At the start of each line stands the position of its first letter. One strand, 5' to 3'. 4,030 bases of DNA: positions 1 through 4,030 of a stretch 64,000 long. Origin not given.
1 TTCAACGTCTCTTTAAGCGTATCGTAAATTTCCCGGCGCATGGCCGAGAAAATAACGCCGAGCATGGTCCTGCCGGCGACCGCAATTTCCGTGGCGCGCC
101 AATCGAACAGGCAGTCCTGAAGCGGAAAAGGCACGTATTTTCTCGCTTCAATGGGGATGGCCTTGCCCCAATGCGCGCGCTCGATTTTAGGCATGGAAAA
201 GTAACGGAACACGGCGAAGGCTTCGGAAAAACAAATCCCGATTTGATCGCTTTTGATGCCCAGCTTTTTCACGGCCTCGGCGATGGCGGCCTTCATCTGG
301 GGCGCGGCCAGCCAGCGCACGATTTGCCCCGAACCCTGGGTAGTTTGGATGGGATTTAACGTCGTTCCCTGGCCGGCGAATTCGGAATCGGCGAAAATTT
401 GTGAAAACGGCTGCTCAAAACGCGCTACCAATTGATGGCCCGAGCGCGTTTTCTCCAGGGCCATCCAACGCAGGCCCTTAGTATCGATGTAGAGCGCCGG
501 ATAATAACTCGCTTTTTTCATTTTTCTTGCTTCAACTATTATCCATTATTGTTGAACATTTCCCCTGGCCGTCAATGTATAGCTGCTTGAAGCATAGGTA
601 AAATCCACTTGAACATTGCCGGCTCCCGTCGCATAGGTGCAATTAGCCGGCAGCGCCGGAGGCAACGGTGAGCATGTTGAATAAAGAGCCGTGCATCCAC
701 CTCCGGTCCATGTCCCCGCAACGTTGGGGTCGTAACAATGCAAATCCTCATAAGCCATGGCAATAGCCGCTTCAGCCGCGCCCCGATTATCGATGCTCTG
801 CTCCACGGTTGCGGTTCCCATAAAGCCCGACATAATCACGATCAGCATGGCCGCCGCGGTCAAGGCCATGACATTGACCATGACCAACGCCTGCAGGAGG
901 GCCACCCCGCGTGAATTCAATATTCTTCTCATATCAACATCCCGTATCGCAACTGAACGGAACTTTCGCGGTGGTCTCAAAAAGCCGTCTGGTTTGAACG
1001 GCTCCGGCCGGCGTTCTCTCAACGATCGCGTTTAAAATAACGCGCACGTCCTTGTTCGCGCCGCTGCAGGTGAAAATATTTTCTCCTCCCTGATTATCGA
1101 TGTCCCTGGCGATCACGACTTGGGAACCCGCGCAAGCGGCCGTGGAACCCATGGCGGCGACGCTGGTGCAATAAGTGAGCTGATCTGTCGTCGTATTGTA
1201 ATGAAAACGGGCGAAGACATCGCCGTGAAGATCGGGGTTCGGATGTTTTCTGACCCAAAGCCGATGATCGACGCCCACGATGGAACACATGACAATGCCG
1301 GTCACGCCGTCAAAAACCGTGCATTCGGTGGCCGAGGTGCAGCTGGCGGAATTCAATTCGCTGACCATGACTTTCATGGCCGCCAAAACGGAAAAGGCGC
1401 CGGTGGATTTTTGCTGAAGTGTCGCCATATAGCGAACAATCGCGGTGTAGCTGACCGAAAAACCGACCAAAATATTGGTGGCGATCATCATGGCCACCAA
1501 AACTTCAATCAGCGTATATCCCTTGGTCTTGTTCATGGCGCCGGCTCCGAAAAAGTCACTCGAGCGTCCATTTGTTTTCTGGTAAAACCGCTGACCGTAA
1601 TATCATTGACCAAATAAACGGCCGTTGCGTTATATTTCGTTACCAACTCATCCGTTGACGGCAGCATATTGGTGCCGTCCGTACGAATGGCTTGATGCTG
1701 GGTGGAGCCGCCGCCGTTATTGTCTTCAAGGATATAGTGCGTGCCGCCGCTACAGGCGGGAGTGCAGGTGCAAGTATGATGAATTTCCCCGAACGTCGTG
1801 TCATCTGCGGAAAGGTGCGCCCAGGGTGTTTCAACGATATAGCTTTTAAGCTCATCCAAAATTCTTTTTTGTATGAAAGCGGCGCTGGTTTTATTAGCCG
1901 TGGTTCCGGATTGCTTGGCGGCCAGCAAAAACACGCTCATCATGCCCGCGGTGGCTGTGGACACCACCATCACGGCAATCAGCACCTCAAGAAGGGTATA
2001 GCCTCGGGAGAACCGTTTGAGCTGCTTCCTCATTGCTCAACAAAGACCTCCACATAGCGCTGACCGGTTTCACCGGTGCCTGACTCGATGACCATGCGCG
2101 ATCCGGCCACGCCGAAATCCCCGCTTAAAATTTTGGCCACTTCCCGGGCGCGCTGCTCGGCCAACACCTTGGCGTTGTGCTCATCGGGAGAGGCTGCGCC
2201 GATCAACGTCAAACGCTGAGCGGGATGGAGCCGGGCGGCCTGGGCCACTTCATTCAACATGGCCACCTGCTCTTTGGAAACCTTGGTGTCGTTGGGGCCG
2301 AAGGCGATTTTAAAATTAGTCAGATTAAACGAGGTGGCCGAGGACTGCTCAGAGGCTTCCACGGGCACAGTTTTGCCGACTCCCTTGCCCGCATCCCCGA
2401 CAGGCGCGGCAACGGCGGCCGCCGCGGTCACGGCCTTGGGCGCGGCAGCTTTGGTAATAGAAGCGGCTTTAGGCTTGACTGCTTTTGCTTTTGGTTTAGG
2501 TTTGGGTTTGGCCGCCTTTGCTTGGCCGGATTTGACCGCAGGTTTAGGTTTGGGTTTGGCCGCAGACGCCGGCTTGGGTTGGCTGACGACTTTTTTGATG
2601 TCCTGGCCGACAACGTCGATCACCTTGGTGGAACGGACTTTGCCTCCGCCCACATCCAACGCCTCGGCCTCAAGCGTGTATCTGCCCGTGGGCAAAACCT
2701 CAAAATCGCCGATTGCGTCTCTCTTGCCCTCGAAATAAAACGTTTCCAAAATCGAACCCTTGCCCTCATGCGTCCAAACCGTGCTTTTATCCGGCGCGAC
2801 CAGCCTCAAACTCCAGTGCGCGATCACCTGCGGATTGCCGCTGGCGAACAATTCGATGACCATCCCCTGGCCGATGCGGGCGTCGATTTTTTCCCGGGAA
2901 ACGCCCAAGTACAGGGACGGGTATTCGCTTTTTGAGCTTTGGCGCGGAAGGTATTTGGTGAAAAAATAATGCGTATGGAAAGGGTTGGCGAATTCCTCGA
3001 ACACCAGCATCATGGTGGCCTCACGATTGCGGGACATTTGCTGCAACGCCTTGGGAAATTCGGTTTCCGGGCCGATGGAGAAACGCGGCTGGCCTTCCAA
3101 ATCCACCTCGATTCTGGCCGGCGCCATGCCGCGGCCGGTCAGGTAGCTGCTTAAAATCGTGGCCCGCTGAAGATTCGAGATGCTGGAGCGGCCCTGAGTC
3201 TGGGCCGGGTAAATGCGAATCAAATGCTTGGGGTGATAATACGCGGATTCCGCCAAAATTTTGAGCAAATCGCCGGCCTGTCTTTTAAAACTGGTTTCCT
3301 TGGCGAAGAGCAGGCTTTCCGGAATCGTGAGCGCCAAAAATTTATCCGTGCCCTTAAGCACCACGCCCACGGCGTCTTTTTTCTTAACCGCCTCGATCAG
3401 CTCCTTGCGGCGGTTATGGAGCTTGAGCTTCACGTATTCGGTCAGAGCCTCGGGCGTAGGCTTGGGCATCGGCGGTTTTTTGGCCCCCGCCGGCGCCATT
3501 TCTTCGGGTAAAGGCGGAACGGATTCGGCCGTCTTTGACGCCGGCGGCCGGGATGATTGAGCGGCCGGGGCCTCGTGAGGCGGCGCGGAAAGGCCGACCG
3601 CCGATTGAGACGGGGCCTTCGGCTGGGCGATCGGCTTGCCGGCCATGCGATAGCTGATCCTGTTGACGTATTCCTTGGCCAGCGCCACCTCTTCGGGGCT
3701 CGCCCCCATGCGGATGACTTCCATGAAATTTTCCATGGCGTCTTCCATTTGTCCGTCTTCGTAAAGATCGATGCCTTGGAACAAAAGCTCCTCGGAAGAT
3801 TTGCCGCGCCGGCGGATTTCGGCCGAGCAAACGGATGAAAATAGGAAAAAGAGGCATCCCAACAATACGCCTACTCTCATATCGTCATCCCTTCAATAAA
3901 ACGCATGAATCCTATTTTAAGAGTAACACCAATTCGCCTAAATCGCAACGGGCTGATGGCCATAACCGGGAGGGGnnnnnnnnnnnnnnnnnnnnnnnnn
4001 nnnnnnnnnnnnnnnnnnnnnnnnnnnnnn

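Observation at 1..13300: The type IV pilus module is contiguous with four TPR-fused glycosylation enzymes, making this a candidate pilin/protein O-glycosylation supercluster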

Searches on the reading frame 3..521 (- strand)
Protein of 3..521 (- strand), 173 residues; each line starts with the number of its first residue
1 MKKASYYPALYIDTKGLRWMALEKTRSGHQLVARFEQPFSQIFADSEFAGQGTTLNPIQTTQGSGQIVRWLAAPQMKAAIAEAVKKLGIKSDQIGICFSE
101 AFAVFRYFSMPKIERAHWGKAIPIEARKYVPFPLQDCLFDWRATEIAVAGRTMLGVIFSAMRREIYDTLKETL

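Call 8: search_protein_families(library=pfam, proteins=[window:3-521:-], max_evalue=0.01)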
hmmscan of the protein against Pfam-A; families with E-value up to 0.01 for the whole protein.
window:3-521:- (173 aa): 1 family
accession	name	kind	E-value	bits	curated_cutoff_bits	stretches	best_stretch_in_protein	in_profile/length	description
PF11104.14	PilM_2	-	3e-06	26.9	27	1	75-166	46-138/340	Type IV pilus assembly protein PilM;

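Call 9: search_protein_families(library=ncbifam, proteins=[window:3-521:-], max_evalue=0.01)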
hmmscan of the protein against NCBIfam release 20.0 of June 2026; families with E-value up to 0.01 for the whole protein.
window:3-521:- (173 aa): 2 families
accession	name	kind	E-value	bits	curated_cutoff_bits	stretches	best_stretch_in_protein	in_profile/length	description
NF045709.1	Amuc_1101_fam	equivalog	1.5e-08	33.9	650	1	73-171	51-146/608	Amuc_1101 family PilM-like pilus complex protein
TIGR01175.1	pilM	subfamily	5.6e-08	32.2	133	1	73-172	50-151/348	type IV pilus assembly protein PilM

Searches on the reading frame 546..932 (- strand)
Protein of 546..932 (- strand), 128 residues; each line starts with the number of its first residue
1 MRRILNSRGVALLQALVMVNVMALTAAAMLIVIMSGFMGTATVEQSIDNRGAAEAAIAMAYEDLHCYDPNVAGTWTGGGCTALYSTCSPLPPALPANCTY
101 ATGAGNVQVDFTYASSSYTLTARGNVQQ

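Call 8: search_protein_families(library=pfam, proteins=[window:546-932:-], max_evalue=0.01)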
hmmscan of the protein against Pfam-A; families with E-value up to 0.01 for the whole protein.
window:546-932:- (128 aa): 0 families

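Call 9: search_protein_families(library=ncbifam, proteins=[window:546-932:-], max_evalue=0.01)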
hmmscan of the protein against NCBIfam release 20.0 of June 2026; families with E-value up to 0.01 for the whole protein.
window:546-932:- (128 aa): 1 family
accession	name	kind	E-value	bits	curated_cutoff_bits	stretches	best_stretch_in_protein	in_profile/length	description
NF037980.1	T2SS_GspK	equivalog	0.00012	21.7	130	1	8-62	2-56/307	type II secretion system minor pseudopilin GspK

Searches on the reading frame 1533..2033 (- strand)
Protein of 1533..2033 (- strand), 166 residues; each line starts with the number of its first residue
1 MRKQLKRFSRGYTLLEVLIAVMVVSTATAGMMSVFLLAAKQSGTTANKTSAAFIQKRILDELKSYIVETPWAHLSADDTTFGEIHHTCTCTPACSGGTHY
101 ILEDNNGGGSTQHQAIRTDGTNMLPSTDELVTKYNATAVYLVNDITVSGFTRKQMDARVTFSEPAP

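Call 8: search_protein_families(library=pfam, proteins=[window:1533-2033:-], max_evalue=0.01)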
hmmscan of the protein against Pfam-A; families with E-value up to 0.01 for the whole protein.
window:1533-2033:- (166 aa): 1 family
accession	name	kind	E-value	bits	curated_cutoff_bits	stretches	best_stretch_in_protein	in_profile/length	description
PF07963.17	N_methyl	-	3e-05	23.8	21.2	1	7-31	2-26/27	Prokaryotic N-terminal methylation motif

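Call 9: search_protein_families(library=ncbifam, proteins=[window:1533-2033:-], max_evalue=0.01)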
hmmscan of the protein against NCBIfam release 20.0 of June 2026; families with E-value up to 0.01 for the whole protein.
window:1533-2033:- (166 aa): 5 families
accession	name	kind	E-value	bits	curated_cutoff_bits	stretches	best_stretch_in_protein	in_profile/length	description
TIGR02523.1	type_IV_pilV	equivalog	1.5e-05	25.5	52.2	1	10-63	2-55/139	type IV pilus modification protein PilV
TIGR01707.1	gspI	equivalog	0.00013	22.4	44.35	1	11-62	1-52/101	type II secretion system minor pseudopilin GspI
TIGR02532.1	IV_pilin_GFxxxE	domain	0.0005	19.8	16.3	1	10-30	2-22/24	prepilin-type N-terminal cleavage/methylation domain-containing protein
NF047828.1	T3SSXpsI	equivalog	0.00071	19.6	150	1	10-61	2-53/132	type II secretion system protein XpsI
NF041002.1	pilin_ComGF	equivalog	0.0036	17.5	80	1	10-49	2-41/139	competence type IV pilus minor pilin ComGF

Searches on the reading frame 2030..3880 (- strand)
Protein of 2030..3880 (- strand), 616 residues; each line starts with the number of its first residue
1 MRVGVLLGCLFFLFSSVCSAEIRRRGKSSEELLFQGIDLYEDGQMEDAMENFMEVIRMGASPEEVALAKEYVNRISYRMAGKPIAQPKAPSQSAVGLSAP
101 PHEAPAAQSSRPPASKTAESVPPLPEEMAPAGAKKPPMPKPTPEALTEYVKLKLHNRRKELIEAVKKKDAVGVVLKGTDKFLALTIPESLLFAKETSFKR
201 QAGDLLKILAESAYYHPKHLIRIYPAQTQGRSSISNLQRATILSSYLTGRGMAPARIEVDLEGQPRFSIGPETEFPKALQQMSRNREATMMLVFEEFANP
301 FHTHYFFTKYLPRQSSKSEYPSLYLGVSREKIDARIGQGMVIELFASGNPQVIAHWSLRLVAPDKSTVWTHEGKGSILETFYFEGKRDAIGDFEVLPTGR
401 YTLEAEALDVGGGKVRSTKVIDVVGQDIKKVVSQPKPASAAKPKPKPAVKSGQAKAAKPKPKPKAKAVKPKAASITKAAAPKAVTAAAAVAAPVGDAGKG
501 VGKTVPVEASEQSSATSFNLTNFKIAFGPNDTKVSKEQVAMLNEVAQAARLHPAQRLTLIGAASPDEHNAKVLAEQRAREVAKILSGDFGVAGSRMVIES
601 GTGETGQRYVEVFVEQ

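Call 8: search_protein_families(library=pfam, proteins=[window:2030-3880:-], max_evalue=0.01)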
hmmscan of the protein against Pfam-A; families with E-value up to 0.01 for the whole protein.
window:2030-3880:- (616 aa): 1 family
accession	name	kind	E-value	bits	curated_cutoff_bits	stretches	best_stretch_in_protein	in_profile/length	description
PF00691.25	OmpA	-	4e-10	40.4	27.2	1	527-605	2-82/98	OmpA family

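Call 9: search_protein_families(library=ncbifam, proteins=[window:2030-3880:-], max_evalue=0.01)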
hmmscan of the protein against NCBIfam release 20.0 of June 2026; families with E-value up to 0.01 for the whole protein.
window:2030-3880:- (616 aa): 1 family
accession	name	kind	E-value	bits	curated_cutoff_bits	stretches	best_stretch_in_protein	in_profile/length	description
NF053611.1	YiaD_Gzip_OmpA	equivalog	2.3e-09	37.3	175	1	517-604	97-183/206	YiaD family glycine zipper/OmpA-like lipoprotein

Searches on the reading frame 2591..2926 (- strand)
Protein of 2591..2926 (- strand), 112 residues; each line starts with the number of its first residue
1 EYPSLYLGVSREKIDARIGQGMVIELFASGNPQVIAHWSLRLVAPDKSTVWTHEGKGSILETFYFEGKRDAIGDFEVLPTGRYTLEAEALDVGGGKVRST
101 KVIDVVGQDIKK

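Call 77: search_protein_families(library=pfam, proteins=[window:2591-2926:-], max_evalue=1)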
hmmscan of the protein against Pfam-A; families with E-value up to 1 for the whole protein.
seq(112 aa): 1 family
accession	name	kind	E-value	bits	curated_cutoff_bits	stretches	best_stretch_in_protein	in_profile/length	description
PF07495.19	Y_Y_Y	-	0.096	13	26.6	1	75-104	32-61/65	Y_Y_Y domain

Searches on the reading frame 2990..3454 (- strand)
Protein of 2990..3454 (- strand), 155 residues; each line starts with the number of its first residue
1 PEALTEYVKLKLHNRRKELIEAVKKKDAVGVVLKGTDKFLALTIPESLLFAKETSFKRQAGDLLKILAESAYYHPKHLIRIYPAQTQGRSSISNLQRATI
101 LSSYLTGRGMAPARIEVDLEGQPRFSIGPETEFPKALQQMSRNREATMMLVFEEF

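Call 77: search_protein_families(library=pfam, proteins=[window:2990-3454:-], max_evalue=1)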
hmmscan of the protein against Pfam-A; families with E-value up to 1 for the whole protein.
seq(155 aa): 0 families
